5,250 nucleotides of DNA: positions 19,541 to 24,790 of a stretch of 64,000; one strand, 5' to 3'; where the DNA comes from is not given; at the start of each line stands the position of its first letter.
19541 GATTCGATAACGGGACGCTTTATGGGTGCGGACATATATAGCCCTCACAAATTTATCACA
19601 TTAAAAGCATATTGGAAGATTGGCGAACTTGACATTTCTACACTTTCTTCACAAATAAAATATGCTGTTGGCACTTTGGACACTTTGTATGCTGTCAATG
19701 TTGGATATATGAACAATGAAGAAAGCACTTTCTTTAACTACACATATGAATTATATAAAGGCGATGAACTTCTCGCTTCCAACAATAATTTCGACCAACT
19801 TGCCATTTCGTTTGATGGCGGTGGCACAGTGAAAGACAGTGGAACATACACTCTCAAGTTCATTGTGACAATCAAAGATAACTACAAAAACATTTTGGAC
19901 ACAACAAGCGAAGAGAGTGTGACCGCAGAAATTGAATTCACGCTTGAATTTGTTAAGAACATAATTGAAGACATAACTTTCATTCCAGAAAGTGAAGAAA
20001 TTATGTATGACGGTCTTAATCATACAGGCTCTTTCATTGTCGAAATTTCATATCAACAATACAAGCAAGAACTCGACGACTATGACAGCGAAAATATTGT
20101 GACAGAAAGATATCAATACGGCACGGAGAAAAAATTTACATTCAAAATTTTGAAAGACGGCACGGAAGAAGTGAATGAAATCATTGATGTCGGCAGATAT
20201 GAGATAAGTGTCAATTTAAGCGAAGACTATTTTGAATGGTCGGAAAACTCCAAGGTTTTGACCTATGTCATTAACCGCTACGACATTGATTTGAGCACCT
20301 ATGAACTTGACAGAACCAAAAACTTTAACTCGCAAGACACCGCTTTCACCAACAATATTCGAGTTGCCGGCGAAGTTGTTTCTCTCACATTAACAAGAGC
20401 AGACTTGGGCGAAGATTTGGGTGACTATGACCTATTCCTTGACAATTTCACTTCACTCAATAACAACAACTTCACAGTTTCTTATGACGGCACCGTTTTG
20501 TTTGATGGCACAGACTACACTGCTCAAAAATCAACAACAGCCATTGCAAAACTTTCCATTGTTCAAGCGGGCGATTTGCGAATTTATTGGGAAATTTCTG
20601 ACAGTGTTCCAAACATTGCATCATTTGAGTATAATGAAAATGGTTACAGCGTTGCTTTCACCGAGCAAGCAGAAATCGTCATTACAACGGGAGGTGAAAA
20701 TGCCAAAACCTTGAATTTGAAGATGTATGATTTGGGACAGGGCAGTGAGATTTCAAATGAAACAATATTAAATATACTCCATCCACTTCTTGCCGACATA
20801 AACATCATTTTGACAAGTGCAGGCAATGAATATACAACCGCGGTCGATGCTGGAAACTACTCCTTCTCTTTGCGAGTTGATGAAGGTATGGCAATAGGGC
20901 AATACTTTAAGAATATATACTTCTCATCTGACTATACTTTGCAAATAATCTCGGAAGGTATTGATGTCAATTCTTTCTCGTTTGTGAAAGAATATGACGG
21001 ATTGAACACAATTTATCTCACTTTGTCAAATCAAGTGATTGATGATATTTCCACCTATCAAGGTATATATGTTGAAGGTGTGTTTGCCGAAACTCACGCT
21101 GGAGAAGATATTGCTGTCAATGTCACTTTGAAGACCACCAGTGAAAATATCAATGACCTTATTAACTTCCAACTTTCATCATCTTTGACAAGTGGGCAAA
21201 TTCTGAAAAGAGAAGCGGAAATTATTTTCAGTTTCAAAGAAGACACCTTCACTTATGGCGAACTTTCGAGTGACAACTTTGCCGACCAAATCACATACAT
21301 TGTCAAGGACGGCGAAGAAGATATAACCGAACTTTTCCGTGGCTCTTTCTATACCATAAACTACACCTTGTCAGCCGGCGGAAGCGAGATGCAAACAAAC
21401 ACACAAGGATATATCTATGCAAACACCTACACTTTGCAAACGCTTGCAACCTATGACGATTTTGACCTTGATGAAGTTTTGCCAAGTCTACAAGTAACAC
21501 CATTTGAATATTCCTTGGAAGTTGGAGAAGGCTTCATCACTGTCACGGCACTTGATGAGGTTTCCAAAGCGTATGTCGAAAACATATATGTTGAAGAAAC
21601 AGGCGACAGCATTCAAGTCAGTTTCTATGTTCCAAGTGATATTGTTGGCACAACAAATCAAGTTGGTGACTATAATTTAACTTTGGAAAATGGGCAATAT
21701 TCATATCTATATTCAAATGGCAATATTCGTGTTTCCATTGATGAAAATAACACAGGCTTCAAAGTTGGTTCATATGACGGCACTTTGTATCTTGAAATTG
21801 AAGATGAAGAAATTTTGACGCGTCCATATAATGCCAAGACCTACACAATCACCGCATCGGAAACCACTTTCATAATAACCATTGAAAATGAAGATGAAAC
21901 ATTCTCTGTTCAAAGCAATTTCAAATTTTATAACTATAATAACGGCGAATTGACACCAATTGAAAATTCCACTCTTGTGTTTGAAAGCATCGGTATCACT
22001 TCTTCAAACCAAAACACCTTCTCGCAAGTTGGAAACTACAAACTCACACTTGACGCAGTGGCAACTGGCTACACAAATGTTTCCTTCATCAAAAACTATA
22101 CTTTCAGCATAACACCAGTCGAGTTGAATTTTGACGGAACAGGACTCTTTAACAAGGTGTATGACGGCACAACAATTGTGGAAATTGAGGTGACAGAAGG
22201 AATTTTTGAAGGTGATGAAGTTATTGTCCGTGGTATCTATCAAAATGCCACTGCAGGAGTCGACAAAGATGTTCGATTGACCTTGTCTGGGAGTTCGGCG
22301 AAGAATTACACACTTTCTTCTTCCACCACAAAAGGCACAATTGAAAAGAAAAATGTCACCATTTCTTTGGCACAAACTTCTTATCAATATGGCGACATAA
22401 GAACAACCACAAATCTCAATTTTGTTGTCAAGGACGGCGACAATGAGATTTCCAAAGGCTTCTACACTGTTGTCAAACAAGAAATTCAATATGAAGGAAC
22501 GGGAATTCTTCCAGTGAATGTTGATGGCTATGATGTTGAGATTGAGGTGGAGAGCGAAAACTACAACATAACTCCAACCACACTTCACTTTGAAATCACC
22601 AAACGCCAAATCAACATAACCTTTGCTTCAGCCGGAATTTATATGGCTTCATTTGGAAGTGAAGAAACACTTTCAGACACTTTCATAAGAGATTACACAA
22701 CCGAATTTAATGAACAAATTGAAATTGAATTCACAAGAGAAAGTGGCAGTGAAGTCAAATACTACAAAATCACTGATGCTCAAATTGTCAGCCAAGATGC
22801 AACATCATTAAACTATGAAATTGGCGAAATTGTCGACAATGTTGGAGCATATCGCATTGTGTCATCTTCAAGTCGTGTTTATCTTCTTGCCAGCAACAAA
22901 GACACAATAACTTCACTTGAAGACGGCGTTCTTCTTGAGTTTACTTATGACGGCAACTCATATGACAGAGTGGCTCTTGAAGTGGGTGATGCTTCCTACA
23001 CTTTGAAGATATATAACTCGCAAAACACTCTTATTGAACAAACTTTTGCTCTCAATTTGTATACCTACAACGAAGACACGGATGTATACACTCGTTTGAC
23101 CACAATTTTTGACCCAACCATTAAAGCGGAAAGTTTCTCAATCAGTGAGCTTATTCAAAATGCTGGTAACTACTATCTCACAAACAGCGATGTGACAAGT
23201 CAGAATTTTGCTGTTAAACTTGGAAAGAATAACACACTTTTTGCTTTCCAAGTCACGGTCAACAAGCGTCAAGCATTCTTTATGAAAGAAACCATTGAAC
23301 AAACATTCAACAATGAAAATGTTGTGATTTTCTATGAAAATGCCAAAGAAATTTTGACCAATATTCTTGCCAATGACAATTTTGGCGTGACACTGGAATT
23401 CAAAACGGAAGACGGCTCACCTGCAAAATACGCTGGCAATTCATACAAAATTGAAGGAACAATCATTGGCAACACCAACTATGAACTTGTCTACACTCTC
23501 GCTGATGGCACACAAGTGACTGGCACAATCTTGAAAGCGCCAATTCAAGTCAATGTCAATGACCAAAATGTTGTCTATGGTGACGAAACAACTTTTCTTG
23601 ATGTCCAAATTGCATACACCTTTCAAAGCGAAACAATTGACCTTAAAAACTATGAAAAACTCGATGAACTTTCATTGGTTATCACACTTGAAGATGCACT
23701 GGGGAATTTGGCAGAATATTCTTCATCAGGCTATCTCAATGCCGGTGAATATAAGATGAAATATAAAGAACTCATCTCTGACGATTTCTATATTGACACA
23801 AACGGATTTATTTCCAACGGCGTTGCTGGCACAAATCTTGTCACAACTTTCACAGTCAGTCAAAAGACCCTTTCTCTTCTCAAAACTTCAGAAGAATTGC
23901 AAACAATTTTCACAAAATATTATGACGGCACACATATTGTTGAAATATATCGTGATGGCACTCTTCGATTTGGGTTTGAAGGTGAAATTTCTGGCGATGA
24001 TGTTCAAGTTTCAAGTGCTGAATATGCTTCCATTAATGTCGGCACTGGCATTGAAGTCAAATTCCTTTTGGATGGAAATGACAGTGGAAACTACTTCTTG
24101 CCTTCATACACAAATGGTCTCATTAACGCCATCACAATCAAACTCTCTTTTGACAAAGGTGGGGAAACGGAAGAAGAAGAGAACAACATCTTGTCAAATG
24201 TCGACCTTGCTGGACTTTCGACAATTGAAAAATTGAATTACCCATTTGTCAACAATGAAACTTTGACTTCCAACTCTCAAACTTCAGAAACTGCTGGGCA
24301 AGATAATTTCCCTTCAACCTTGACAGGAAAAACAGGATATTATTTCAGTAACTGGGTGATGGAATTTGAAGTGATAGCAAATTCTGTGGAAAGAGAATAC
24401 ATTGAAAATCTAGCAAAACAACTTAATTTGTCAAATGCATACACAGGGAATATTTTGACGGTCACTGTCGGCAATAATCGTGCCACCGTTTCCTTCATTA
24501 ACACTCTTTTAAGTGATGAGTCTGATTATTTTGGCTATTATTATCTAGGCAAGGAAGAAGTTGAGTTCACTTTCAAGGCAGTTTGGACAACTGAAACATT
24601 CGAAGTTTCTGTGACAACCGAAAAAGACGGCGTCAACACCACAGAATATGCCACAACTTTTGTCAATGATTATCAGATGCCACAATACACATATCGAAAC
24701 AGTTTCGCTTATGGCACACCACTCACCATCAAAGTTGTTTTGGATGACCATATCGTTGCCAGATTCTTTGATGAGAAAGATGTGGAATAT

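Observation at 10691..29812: Single 19.1-kb ORF encoding a 6373-aa surface protein bracketed by GLUG-type modules and anchored by a C-terminal TM helix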

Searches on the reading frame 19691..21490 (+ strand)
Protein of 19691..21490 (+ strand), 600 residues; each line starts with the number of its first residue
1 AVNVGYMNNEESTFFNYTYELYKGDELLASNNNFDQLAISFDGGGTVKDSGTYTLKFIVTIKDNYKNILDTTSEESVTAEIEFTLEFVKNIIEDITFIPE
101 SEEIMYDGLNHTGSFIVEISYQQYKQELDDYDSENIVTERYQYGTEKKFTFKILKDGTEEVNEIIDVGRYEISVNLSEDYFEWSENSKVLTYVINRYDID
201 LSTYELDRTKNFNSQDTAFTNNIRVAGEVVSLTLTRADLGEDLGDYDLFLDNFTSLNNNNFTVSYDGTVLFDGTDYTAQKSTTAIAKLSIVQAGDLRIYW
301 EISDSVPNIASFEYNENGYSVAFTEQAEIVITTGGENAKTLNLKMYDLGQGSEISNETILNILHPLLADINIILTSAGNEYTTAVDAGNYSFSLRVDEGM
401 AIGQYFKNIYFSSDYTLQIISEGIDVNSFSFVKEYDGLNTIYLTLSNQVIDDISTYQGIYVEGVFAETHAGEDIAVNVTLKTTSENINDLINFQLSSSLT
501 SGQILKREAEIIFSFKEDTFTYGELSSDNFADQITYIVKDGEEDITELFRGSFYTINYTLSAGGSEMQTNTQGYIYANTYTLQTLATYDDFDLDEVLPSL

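Call 9: search_protein_families(library=pfam, proteins=[window:19691-21490:+], max_evalue=10)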
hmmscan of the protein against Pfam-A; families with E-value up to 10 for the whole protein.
window:19691-21490:+ (600 aa): 3 families
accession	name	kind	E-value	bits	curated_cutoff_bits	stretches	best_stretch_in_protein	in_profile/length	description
PF07691.17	PA14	-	0.072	13.3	24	1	20-58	29-67/147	PA14 domain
PF23767.2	TscA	-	0.21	12.2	27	1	436-463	7-35/67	TscA antitoxin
PF20033.5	DUF6438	-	3.6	8.3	30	1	260-284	18-42/116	Domain of unknown function (DUF6438)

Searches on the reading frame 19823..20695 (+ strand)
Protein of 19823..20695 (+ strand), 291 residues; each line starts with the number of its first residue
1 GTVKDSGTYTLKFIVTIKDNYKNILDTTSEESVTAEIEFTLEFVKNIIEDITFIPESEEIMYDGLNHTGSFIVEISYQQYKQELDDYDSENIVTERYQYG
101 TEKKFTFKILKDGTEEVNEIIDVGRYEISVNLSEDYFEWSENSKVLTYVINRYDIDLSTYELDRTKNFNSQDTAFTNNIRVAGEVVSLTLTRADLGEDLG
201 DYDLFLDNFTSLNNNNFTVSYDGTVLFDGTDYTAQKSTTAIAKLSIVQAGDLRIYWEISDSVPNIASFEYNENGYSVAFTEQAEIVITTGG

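Call 92: find_related_loci(query=A6, collection=metagenome_contigs, flank=10000)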
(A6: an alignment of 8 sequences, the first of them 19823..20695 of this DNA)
Query A6 (291 aa) in metagenome_contigs; peptide patterns used: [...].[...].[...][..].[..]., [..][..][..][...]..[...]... (x = any residue, [..] = any of these).
600 stretches matched a pattern (row limit reached: there are more); 1 encode a relative of the query (tblastn E <= 1e-3); 1 distinct loci.
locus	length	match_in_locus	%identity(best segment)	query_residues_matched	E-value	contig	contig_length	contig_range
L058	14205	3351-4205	37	1-290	4e-50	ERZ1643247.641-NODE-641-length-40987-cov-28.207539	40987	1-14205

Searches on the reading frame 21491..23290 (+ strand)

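Call 9: search_protein_families(library=pfam, proteins=[window:21491-23290:+], max_evalue=10)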
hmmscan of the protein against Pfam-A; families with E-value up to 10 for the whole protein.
window:21491-23290:+ (600 aa): 2 families
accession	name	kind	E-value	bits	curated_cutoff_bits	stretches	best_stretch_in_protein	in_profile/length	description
PF18657.6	YDG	-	8.4e-12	45.6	25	1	208-279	1-84/85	YDG domain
PF18887.5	MBG_3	-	0.01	16.4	25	1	330-371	30-70/72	MBG domain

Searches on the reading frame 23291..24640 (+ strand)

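Call 9: search_protein_families(library=pfam, proteins=[window:23291-24640:+], max_evalue=10)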
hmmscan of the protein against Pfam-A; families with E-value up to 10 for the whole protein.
window:23291-24640:+ (450 aa): 1 family
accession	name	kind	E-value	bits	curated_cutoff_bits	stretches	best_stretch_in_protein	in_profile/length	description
PF05481.17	Myco_19_kDa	-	0.068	13.9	23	1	12-60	47-97/117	Mycobacterium 19 kDa lipoprotein antigen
